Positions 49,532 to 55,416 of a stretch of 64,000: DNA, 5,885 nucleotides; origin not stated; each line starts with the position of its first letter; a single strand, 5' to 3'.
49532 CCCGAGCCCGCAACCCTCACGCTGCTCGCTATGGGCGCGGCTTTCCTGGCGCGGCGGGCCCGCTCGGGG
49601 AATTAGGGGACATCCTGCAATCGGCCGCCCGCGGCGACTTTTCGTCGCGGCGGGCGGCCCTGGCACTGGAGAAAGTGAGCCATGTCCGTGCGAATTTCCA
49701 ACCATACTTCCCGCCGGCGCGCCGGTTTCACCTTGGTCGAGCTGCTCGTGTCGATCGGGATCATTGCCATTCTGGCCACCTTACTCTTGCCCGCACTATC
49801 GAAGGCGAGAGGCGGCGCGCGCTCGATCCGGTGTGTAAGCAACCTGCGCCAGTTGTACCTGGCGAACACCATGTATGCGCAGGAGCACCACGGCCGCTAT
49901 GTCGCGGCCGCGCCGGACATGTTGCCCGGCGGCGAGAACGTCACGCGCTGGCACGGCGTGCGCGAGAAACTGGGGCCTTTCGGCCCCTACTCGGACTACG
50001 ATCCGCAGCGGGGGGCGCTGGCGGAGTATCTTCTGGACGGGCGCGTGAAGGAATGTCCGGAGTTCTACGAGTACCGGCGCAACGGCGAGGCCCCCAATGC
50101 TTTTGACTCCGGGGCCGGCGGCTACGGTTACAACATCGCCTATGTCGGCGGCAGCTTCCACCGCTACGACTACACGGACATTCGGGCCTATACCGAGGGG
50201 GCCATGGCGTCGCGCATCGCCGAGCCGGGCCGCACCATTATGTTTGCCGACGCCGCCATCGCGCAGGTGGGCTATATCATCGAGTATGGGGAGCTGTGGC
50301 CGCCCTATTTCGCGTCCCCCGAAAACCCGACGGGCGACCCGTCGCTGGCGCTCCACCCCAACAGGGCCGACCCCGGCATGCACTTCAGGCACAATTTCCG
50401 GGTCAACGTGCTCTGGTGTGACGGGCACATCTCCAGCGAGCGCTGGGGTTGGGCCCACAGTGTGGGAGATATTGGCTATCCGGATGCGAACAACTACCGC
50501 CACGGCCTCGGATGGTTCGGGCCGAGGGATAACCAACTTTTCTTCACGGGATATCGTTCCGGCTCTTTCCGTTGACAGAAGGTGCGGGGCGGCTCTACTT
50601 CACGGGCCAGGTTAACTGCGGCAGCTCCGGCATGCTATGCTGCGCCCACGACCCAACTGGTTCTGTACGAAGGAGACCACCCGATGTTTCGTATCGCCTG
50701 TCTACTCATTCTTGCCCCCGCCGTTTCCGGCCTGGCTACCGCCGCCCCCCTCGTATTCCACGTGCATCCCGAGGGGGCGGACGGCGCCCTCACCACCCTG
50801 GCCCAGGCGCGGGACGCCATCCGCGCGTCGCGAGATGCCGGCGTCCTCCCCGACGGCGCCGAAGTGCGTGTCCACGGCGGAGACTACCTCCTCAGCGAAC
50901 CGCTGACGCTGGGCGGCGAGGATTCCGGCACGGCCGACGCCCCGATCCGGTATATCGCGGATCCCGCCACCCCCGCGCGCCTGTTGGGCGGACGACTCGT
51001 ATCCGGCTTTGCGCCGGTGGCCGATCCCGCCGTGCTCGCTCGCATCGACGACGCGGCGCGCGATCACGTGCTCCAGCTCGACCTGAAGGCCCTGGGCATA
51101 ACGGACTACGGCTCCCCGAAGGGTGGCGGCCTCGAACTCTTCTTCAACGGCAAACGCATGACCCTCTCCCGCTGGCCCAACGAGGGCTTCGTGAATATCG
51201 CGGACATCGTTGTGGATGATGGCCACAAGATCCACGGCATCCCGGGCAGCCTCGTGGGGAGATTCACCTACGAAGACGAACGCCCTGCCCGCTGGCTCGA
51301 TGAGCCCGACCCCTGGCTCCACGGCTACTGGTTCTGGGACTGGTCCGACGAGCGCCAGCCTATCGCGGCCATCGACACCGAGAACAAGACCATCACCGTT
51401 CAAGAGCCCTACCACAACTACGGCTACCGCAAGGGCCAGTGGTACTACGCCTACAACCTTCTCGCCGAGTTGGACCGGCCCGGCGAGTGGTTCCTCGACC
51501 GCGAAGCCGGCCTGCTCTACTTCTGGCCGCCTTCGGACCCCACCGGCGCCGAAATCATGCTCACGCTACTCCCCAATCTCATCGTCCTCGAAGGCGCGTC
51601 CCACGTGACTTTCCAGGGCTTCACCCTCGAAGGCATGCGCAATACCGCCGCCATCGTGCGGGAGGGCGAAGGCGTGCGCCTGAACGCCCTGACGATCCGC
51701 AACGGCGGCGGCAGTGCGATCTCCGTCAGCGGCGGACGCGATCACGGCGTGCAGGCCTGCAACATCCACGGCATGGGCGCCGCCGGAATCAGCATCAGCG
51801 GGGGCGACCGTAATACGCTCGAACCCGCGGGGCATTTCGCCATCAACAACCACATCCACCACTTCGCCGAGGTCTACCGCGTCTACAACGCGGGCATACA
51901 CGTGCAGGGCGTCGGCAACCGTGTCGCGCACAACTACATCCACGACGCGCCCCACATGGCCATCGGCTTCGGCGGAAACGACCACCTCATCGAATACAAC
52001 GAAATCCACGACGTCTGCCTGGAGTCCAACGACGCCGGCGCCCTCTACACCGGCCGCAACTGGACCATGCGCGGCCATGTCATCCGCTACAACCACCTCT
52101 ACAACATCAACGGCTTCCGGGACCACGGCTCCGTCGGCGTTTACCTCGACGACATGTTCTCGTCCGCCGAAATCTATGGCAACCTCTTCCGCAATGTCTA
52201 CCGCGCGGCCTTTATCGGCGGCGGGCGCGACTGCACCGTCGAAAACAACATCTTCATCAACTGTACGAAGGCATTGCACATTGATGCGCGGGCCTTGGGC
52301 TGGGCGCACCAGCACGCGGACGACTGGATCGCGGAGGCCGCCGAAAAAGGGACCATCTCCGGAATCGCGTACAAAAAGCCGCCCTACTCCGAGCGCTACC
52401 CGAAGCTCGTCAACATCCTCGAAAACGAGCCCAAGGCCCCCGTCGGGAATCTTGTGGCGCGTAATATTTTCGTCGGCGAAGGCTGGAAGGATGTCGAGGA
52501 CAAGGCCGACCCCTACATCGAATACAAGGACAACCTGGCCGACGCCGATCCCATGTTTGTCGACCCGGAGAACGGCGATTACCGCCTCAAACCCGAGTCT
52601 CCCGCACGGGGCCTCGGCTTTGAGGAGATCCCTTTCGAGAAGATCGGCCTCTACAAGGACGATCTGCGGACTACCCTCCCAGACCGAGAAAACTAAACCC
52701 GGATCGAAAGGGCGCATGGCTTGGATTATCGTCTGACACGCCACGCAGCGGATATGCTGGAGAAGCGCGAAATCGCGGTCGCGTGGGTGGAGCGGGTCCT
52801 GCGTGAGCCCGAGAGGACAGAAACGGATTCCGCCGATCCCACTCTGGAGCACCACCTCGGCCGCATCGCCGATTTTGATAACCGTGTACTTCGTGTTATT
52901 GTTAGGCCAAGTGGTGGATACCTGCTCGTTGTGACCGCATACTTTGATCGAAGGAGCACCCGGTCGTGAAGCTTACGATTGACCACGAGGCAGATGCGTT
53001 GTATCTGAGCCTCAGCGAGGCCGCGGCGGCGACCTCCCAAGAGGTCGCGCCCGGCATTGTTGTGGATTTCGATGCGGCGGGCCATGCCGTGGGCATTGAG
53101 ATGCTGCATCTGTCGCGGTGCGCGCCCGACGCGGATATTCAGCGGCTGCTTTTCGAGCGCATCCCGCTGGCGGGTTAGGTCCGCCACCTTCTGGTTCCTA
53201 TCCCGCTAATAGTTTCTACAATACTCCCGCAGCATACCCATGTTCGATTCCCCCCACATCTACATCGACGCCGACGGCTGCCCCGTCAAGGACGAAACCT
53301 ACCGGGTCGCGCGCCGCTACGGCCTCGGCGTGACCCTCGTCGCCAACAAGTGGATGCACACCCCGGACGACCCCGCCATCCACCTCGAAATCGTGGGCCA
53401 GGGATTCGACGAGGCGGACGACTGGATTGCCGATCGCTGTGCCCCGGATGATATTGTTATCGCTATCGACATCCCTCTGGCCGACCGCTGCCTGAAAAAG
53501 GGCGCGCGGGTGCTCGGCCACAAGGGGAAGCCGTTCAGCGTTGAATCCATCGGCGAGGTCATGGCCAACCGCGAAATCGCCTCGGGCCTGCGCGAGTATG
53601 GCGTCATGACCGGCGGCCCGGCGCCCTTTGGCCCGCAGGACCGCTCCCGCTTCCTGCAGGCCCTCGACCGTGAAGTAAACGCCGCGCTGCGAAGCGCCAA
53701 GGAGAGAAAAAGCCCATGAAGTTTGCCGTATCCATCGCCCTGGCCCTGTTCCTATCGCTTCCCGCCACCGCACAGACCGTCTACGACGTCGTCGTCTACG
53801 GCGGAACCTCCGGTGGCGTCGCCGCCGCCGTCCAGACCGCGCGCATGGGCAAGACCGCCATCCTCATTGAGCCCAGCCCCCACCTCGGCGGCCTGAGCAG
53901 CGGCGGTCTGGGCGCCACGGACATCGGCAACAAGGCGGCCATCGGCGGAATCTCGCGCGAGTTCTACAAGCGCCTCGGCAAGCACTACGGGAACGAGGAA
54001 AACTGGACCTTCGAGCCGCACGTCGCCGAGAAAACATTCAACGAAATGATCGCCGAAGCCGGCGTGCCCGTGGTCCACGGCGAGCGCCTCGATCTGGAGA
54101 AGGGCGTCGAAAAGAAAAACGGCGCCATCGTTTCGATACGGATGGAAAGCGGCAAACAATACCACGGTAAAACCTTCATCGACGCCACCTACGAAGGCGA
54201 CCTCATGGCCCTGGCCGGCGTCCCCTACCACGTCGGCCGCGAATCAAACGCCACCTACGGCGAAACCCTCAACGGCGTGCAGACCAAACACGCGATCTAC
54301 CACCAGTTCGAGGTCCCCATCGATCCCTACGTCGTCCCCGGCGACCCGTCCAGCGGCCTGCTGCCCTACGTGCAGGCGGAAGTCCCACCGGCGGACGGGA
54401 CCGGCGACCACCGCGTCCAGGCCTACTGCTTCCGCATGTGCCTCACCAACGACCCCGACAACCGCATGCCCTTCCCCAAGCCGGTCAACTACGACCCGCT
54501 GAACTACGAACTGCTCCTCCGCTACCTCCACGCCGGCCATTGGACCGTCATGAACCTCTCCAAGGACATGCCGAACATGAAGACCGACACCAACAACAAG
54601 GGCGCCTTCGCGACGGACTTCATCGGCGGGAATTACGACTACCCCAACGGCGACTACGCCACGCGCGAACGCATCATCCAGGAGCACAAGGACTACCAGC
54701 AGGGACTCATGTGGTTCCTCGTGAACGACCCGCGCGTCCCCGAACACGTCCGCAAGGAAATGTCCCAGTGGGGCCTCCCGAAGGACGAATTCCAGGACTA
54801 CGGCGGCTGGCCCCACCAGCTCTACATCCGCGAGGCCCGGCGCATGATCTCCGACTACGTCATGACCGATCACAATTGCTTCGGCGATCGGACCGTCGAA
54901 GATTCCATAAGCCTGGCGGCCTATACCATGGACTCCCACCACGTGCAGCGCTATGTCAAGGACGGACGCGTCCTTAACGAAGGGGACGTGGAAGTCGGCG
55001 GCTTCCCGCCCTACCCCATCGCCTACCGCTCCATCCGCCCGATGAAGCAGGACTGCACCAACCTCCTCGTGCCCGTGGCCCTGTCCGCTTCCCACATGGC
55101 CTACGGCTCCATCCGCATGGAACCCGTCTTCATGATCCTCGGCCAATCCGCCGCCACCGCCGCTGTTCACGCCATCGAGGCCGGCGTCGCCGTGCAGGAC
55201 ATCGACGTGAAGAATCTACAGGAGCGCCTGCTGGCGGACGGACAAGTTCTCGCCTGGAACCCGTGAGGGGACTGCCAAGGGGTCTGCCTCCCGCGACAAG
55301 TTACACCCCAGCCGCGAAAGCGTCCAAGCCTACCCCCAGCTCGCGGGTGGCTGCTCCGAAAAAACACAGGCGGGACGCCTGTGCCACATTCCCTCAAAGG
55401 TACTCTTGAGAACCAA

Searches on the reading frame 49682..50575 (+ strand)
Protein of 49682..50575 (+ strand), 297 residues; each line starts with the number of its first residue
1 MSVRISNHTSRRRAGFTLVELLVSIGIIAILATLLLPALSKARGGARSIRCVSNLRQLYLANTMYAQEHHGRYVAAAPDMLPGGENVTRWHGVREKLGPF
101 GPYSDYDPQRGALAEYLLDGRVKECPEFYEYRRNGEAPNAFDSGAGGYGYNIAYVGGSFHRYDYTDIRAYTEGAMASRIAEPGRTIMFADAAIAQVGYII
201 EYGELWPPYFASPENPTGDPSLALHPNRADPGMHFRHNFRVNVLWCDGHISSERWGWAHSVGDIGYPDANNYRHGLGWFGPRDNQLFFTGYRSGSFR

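Call 47: search_protein_families(library=pfam, proteins=[window:49682-50575:+], max_evalue=0.00001)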
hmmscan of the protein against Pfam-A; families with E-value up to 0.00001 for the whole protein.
window:49682-50575:+ (297 aa): 1 family
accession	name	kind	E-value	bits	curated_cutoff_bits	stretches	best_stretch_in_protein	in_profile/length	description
PF07963.17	N_methyl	-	6.6e-08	32.3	21.2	1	11-36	2-27/27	Prokaryotic N-terminal methylation motif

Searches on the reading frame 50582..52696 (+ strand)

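Call 47: search_protein_families(library=pfam, proteins=[window:50582-52696:+], max_evalue=0.00001)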
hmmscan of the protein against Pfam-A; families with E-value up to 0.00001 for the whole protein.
window:50582-52696:+ (704 aa): 1 family
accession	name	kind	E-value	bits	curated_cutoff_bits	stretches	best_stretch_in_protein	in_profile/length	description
PF13229.12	Beta_helix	-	1.5e-16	60.8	25.9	2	437-568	1-121/158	Right handed beta helix region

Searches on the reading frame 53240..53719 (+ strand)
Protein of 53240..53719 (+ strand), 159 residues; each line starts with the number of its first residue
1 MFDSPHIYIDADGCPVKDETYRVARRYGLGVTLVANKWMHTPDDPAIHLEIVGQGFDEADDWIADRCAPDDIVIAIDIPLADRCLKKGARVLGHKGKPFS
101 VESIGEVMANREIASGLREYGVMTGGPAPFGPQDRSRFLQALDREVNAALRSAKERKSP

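Call 48: search_protein_families(library=pfam, proteins=[window:53240-53719:+], max_evalue=0.00001)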
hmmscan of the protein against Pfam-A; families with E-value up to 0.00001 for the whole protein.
window:53240-53719:+ (159 aa): 1 family
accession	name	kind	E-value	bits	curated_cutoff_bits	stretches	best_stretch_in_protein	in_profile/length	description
PF02639.20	DUF188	-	3.7e-43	146.7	24.3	1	20-146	2-128/130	Uncharacterized BCR, YaiI/YqxD family COG1671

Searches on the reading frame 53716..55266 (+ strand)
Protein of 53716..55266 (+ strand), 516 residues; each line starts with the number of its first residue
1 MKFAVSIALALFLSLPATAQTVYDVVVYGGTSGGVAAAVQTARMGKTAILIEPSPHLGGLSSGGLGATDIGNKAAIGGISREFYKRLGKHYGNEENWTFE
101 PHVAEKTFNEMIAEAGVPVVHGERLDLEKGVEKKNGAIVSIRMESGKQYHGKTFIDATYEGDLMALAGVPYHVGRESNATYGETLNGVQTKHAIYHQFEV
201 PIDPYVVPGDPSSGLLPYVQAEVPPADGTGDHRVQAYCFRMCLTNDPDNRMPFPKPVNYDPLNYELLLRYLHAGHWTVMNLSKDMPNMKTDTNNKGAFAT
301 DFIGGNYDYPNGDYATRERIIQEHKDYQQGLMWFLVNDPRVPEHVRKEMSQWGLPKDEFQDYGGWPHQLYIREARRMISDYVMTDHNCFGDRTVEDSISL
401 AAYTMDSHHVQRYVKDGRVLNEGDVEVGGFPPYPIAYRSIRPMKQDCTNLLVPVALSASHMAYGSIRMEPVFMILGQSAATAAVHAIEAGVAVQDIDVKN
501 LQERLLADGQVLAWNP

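Call 18: search_protein_families(library=pfam, proteins=[window:53716-55266:+])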
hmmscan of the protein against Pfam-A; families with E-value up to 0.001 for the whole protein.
window:53716-55266:+ (516 aa): 1 family
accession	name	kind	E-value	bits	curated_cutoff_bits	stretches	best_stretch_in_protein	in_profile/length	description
PF12831.13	FAD_oxidored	-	3.6e-114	382.7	27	1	24-505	1-416/416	FAD dependent oxidoreductase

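Call 30: find_encoding_contigs(protein=window:53716-55266:+, flank=10000, max_places=6)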
Protein window:53716-55266:+ (516 aa): no gene with exactly this product is on record in the collection.
